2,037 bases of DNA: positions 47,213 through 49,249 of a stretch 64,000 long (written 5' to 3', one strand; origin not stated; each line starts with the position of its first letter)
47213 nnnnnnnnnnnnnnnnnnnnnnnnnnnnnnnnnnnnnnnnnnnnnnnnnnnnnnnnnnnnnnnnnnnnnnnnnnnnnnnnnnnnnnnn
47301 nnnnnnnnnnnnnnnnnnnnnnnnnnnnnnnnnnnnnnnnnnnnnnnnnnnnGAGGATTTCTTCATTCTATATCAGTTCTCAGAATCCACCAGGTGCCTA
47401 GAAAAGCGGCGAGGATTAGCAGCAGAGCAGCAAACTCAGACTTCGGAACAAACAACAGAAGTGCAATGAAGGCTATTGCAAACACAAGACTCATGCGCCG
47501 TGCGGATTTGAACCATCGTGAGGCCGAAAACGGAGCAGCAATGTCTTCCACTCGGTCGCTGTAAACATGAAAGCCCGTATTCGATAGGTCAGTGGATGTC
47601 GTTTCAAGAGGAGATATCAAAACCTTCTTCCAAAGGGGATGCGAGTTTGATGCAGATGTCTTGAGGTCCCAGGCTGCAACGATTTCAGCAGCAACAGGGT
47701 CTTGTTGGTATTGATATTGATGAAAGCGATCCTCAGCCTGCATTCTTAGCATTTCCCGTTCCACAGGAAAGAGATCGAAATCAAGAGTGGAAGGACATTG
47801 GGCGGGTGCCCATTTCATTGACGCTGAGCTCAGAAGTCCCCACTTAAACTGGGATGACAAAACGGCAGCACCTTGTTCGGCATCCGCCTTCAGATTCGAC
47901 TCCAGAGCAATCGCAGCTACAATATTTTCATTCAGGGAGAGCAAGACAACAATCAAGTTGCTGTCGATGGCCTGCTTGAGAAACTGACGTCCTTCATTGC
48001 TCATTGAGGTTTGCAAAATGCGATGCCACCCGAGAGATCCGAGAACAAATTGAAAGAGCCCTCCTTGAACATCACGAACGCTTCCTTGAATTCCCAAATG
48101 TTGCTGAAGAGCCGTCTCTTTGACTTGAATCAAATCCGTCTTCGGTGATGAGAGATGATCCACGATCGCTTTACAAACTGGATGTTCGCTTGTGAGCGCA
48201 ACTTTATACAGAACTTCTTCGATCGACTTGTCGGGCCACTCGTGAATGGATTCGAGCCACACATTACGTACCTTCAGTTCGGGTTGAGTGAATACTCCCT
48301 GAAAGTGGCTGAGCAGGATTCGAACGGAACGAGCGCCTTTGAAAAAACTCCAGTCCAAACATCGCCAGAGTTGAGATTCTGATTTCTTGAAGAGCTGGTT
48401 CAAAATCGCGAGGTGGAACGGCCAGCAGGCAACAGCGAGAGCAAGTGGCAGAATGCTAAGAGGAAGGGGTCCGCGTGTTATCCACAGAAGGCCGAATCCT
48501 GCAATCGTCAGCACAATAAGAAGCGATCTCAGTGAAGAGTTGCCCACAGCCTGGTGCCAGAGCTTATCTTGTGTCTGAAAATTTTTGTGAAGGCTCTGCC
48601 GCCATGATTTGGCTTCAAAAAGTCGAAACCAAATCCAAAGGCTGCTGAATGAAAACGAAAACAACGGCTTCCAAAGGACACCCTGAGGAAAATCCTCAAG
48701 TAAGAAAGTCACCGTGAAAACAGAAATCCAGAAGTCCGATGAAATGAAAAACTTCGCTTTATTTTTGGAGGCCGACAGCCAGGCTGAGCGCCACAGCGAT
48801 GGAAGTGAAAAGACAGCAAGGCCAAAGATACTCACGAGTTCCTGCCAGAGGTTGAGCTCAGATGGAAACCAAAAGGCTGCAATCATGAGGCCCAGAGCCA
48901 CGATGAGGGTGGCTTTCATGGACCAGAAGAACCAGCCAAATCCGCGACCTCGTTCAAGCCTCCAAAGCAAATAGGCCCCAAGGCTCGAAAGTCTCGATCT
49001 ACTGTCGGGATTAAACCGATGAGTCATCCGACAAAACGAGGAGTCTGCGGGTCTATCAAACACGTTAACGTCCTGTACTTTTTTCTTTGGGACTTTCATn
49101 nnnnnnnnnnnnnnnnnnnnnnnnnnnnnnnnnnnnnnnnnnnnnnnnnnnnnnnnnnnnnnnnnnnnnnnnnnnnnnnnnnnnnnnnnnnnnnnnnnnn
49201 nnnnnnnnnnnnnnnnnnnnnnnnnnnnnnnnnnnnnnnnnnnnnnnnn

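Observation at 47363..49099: Catalytically dead heavy-metal P-type ATPase homolog (DKTGT replaced by SHFQG; no A-domain; no GDGxND)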

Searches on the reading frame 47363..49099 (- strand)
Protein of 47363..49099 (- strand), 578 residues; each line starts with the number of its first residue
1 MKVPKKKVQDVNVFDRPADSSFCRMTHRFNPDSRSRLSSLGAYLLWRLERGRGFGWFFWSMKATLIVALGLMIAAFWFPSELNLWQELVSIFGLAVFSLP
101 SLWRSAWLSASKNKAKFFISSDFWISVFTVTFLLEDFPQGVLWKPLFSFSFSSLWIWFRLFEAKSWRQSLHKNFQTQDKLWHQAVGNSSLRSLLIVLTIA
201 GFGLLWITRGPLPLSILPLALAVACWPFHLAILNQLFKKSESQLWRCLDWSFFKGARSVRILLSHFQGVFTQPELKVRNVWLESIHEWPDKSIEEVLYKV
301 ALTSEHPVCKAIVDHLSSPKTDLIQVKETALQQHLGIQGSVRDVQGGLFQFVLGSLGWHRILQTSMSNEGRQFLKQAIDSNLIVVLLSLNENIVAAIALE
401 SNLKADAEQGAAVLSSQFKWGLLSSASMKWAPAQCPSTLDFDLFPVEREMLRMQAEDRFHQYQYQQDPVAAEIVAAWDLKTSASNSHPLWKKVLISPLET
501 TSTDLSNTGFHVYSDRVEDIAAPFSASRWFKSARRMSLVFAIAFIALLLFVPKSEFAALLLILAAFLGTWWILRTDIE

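Call 3: search_protein_families(library=pfam, proteins=[window:47363-49099:-], max_evalue=10)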
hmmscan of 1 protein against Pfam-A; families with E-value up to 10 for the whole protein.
window:47363-49099:- (578 aa): 2 families
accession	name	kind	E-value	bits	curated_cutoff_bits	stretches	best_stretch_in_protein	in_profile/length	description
PF04241.20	DUF423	-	0.13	13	25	0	509-565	5-60/86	Protein of unknown function (DUF423)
PF18949.5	DUF5693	-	1.5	7.6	29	1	498-573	287-358/609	Family of unknown function (DUF5693)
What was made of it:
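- On P1B subfamily: No Pfam HMA hit (call 3).
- Tried and rejected: Pfam gave no hit for the target, only noise at E>0.1 (call 3).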

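Call 4: search_protein_families(library=ncbifam, proteins=[window:47363-49099:-], max_evalue=10)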
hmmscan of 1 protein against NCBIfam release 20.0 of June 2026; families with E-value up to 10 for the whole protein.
window:47363-49099:- (578 aa): 2 families
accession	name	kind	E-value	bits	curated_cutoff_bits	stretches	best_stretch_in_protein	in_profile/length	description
TIGR01525.1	ATPase-IB_hvy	subfamily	3.2e-08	32.9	346.25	1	268-417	257-403/560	heavy metal translocating P-type ATPase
NF008262.1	PRK11033.1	equivalog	3.2e-06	25.9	1005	1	282-415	446-572/731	zinc/cadmium/mercury/lead-transporting ATPase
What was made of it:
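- TIGR01525 E=3.2e-8 (call 4).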

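Call 5: search_solved_structures(query=window:47363-49099:-, max_evalue=10, show_alignments=3)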
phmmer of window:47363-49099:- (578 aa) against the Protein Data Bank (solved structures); distinct sequences matched with E-value up to 10: 2.
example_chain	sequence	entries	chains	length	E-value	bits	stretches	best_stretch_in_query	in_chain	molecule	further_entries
3sky_A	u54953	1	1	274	0.99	11.3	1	289-414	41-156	Copper-exporting P-type ATPase B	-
3skx_A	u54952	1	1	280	1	11.2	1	289-414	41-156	Copper-exporting P-type ATPase B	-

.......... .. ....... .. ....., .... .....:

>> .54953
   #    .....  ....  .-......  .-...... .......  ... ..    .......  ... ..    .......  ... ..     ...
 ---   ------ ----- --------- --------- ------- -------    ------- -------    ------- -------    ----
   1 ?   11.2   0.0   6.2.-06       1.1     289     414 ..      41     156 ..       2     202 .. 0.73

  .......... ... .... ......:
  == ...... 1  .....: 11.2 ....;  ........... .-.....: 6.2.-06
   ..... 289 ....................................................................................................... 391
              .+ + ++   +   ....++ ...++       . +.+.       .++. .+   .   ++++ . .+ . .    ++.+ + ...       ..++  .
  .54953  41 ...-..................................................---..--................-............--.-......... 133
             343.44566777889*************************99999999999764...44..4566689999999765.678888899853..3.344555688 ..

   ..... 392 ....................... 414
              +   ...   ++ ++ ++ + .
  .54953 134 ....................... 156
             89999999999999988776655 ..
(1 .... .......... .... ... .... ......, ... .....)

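Call 6: find_homologous_proteins(query=window:47363-49099:-, max_evalue=0.001)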
Query window:47363-49099:- (578 aa): 5 proteins with E <= 0.001 among 8000 candidates.
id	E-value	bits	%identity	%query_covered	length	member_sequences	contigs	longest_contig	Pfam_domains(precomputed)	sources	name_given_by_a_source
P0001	0.0e+0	1241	100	96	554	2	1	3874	-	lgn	-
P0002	0.0e+0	1047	78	100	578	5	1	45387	-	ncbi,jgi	jgi:hypothetical protein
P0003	0.0e+0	1037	76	100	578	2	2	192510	-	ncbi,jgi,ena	jgi:hypothetical protein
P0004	3.4e-216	738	57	100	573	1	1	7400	-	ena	-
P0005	1.2e-197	676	53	100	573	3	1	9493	-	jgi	-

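Call 11: search_solved_structures(query=A1, max_evalue=10, show_alignments=3)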
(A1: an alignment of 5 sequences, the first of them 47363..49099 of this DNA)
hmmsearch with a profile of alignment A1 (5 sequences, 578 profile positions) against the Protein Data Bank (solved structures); distinct sequences matched with E-value up to 10: 5.
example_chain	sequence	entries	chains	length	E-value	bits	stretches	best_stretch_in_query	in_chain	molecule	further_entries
3sky_A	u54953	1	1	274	0.31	12.9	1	290-416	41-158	Copper-exporting P-type ATPase B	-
3skx_A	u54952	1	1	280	0.32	12.8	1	290-416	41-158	Copper-exporting P-type ATPase B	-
2yj4_A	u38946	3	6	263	0.84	11.5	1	302-343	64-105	COPPER-TRANSPORTING ATPASE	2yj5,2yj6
2yj3_A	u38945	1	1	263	0.84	11.5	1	302-343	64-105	COPPER-TRANSPORTING ATPASE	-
2iye_A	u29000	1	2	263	0.84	11.5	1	302-343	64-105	COPPER-TRANSPORTING ATPASE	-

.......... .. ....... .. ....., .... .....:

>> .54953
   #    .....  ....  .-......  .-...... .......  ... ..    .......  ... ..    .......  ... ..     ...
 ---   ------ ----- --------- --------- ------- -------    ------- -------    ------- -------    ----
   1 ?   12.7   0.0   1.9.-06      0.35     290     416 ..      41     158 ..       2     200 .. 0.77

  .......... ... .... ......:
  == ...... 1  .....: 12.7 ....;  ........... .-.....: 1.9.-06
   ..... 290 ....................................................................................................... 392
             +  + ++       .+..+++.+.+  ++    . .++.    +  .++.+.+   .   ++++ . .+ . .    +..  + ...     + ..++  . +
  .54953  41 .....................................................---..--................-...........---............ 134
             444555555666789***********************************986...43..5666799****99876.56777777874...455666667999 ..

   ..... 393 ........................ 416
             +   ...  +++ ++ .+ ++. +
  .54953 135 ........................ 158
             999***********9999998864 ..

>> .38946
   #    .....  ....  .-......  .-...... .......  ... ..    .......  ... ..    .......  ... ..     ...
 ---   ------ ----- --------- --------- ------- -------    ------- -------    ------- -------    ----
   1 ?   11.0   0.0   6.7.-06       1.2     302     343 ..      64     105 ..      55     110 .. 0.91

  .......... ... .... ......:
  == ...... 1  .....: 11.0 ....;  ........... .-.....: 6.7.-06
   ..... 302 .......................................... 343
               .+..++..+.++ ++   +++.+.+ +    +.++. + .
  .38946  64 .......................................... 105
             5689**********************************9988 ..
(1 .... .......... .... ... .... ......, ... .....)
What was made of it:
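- Tried and rejected: Sequence searches of the PDB were marginal, with CopB at E about 0.3-1 (calls 5, 11).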

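Call 12: find_encoding_contigs(protein=P0003, flank=10000, max_places=3)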
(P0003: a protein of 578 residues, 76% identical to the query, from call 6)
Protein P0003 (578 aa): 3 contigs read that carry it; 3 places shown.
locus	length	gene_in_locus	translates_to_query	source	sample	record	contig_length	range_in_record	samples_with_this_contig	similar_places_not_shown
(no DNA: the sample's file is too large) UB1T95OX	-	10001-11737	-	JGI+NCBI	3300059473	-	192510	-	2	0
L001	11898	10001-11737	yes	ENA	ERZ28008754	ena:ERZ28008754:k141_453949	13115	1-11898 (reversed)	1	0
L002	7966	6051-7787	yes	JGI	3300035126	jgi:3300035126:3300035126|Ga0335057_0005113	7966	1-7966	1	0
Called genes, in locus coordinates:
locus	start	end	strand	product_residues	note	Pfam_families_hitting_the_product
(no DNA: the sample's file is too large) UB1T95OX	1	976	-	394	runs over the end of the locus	-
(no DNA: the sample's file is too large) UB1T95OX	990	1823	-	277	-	-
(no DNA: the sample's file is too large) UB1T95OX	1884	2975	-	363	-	PF05222:AlaDh_PNT_N, PF01262:AlaDh_PNT_C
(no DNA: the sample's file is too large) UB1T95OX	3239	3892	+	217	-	-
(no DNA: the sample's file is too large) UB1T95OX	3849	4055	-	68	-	-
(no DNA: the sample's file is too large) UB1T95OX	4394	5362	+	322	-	PF13205:Big_5 (faint)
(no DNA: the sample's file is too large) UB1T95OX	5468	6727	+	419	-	-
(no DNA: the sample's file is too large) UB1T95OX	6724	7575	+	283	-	-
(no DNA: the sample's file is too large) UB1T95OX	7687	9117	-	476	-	PF00206:Lyase_1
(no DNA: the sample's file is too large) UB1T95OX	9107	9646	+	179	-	-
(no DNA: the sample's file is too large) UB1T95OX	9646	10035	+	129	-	PF02985:HEAT (faint), PF03130:HEAT_PBS (faint), PF13646:HEAT_2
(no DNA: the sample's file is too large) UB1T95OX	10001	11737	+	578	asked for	-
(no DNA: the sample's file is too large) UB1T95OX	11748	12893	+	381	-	-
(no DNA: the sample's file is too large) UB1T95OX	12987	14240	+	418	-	?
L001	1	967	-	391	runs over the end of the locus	-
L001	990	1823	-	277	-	-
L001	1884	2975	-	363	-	PF05222:AlaDh_PNT_N, PF01262:AlaDh_PNT_C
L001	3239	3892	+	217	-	-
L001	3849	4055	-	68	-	-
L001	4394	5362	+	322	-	PF13205:Big_5 (faint)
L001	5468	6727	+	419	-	-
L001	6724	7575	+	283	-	-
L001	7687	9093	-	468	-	PF00206:Lyase_1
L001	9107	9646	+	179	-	-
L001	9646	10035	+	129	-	PF02985:HEAT (faint), PF03130:HEAT_PBS (faint), PF13646:HEAT_2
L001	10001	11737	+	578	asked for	-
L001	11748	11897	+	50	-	?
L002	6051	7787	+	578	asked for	-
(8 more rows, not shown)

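Call 14: predict_structure(alignment_id=A1)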
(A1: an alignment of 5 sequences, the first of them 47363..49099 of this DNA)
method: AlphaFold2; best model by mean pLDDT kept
length: 578 residues; sequences in the alignment: 5
mean_pLDDT: 53.8   pTM: 0.37
mean pLDDT of the five models: 53.8, 46.1, 45.6, 38.4, 37.5
residues with pLDDT >= 90: 0; 70-90: 182; 50-70: 119; < 50: 277
segments of 3 or more residues with pLDDT < 50: 1-54, 138-140, 162-188, 227-272, 356-363, 406-533, 572-578
pLDDT, mean of each block of 10 residues (from residue 1): 30 31 27 32 38 57 83 78 81 82 66 62 81 65 74 69 42 35 39 70 73 75 58 37 28 28 38 70 74 86 79 83 73 65 78 58 58 65 73 78 47 31 26 25 33 41 36 30 33 27 29 29 33 55 65 60 60 40
secondary structure, 60 per line:
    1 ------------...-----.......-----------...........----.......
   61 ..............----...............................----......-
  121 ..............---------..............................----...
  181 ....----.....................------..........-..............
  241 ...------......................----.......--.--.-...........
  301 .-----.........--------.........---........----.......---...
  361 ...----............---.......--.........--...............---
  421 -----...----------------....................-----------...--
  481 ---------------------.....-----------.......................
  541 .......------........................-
elements in order: H21-27 H39-49 H54-74 H79-109 H114-119 H121-134 H144-173 H178-184 H189-209 H216-225 H227-243 H250-271 E276-282 H290-301 H307-315 E324-332 E336-343 E348-354 H358-363 H368-379 E383-389 E392-400 H403-417 H445-464 H502-506 H518-547 H554-577
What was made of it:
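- Tried and rejected: The first AF2 run, with only 5 close sequences, was poor (pLDDT 53.8; call 14) and was not used.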

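Call 17: find_related_loci(query=A1, collection=genome_contigs, flank=10000)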
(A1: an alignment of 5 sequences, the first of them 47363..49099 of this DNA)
Query A1 (578 aa) in genome_contigs; peptide patterns used: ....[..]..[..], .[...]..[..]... (x = any residue, [..] = any of these).
40 stretches matched a pattern; 1 encode a relative of the query (tblastn E <= 1e-3); 1 distinct loci.
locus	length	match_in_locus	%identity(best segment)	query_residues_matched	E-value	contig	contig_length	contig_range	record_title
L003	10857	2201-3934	78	1-578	0e+0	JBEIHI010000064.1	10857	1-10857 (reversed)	MAG: Bacteriovoracaceae bacterium isolate Sample-102-S76-bin-194 Sample_102_S76-bin_194-k141_3012531, whole genome shotg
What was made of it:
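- Tried and rejected: The genome-collection scan returned only one locus because the derived patterns were narrow (call 17).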

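Call 18: search_protein_representatives(alignment_id=A1)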
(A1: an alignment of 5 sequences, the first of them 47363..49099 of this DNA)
Query: 5 sequences, 578 profile positions. Proteins with E-value up to 0.001 (for the whole library): 36; up to 1e-10: 30; up to 1e-30: 9. The best 36 are listed.
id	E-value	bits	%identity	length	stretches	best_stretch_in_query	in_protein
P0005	0.0e+00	1035.7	-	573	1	1-578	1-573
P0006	1.4e-54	202.3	-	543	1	118-534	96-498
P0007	2.5e-54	201.4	-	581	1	16-576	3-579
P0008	2.6e-54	201.4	-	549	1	60-564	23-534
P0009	4.4e-43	164.3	-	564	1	22-472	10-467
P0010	4.4e-39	151.1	-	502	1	71-458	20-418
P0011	8.9e-37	143.5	-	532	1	56-480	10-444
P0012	1.7e-33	132.7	-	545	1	21-480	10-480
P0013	1.9e-32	129.2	-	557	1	23-449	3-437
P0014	5.0e-29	117.9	-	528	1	118-483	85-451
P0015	9.4e-29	117.0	-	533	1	62-451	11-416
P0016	2.0e-24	102.7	-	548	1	22-563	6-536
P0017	5.1e-21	91.5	-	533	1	59-536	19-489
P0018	5.8e-21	91.3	-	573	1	90-453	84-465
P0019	2.2e-20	89.4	-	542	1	69-570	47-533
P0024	4.7e-18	81.7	-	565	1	39-575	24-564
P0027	4.4e-16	75.2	-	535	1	36-483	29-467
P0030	5.0e-14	68.4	-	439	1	135-458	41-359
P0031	1.7e-13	66.6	-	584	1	18-567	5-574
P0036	2.4e-10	56.3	-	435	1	185-428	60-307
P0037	1.3e-06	43.9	-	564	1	89-459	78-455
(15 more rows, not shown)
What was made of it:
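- Tried and rejected: The family came from the exhaustive search instead (call 18).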

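Call 22: find_homologous_proteins(query=A2, max_evalue=0.001)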
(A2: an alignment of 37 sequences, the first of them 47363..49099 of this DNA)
Query A2 (37 sequences) (578 aa, profile of the alignment): 15 proteins with E <= 0.001 among 8000 candidates.
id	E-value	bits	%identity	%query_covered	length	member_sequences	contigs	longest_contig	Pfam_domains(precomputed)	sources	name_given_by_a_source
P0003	5.4e-171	588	76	100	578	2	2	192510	-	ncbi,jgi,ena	jgi:hypothetical protein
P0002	1.4e-169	583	78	100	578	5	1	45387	-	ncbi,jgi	jgi:hypothetical protein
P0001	2.5e-161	556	100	96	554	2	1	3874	-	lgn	-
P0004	1.9e-157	543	57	100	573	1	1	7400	-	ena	-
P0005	3.3e-156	539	53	100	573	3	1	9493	-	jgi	-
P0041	6.1e-17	79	25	22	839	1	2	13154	PF00403.33,PF00702.33,PF08282.19,PF00122.26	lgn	-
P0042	4.2e-14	70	32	12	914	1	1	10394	PF19803.5,PF00403.33,PF00702.33,PF08282.19,PF00122.26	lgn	-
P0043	2.2e-13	68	24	39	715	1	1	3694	PF00403.33,PF00702.33,PF08282.19,PF00122.26,PF12710.14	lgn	-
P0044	1.4e-10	58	22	19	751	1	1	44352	PF00403.33,PF00702.33,PF08282.19,PF00122.26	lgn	-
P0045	4.9e-10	56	22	19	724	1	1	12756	PF00403.33,PF00702.33,PF00122.26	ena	-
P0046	3.5e-8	50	29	21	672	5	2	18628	PF00702.33,PF00122.26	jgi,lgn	jgi:Cu2+-exporting ATPase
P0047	2.0e-7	48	-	-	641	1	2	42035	PF00702.33,PF00122.26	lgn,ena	-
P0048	1.6e-6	45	26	8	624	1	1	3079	PF00702.33,PF00122.26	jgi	jgi:heavy metal translocating P-type ATPase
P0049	1.5e-5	42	-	-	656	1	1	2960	PF00702.33,PF00122.26,PF12710.14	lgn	-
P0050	2.4e-4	38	-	-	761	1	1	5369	PF00702.33,PF00122.26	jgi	jgi:Cu+-exporting ATPase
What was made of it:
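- Tried and rejected: The word-indexed search with the family profile returned real ATPases rather than the distant family members (call 22).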

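Call 24: find_encoding_contigs(protein=P0007, flank=6000, max_places=2)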
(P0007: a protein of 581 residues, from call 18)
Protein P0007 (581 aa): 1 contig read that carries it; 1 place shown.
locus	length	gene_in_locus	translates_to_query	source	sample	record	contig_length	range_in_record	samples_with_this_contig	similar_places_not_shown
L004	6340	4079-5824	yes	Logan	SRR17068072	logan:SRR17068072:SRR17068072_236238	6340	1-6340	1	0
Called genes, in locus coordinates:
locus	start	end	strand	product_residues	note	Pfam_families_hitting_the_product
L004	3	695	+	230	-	?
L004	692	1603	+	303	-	PF13205:Big_5 (faint)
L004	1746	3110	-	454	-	PF00206:Lyase_1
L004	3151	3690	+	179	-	-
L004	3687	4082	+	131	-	PF13646:HEAT_2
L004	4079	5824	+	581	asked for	-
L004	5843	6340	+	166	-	?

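Call 26: find_encoding_contigs(protein=P0018, flank=6000, max_places=2)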
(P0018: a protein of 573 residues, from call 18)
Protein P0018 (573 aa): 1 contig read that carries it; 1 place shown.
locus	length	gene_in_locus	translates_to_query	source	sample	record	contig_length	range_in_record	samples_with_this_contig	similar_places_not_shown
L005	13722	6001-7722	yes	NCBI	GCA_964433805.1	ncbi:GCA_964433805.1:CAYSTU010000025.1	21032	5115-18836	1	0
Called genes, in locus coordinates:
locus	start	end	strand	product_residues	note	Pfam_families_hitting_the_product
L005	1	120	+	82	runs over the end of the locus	-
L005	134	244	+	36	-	-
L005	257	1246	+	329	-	-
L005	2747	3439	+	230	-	PF13205:Big_5 (faint)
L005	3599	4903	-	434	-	PF00206:Lyase_1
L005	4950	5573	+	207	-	-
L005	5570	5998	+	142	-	PF02985:HEAT (faint), PF13646:HEAT_2, PF03130:HEAT_PBS (faint)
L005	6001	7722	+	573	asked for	-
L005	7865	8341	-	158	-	PF14539:DUF4442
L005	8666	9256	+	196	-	-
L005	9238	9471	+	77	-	-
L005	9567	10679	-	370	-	-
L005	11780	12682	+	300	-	PF00773:RNB, PF00575:S1 (weak)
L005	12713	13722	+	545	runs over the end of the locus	PF03109:ABC1, PF01636:APH (faint), PF27536:UbiB_helical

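Call 27: find_encoding_contigs(protein=P0012, flank=6000, max_places=2)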
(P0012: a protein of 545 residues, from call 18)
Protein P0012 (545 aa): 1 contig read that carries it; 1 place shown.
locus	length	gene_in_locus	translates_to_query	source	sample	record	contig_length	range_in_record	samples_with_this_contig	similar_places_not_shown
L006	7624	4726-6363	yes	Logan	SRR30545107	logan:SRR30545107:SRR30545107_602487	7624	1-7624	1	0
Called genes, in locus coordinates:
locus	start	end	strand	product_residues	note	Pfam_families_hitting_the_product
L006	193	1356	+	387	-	-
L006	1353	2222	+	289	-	PF13205:Big_5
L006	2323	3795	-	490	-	PF00206:Lyase_1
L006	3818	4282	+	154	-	-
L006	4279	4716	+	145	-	PF13646:HEAT_2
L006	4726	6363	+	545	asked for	-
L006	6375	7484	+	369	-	-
